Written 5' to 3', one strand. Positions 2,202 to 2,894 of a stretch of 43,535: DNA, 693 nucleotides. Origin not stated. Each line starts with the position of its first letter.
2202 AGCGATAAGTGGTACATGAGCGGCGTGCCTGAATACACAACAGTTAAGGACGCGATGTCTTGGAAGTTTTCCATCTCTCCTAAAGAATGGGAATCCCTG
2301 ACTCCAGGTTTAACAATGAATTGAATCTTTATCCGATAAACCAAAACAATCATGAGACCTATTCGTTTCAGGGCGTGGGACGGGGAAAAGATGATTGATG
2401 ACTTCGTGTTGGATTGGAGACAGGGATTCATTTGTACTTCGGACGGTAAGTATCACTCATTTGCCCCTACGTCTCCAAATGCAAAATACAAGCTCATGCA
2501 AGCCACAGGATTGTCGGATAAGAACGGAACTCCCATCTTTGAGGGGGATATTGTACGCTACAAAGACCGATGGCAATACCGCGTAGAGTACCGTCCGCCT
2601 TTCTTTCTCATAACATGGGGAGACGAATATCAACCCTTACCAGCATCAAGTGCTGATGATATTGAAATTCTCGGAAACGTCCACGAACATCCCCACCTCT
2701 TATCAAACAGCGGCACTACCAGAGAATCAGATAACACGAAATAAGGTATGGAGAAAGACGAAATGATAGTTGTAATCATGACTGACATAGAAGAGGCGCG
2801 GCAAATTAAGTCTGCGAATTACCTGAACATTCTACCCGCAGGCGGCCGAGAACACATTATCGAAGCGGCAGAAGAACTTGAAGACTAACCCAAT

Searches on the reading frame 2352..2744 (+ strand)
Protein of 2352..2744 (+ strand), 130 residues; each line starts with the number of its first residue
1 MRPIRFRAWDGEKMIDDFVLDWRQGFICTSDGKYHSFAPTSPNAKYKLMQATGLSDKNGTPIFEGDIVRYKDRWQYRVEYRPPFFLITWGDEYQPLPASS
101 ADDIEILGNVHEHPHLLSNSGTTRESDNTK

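Call 19: search_protein_families(library=pfam, proteins=[window:2352-2744:+], max_evalue=0.01)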
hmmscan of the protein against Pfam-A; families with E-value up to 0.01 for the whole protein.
window:2352-2744:+ (130 aa): 1 family
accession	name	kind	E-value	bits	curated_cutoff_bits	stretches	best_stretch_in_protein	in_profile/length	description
PF09643.15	YopX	-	8.8e-17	61.8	22.4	1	6-117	2-127/128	YopX protein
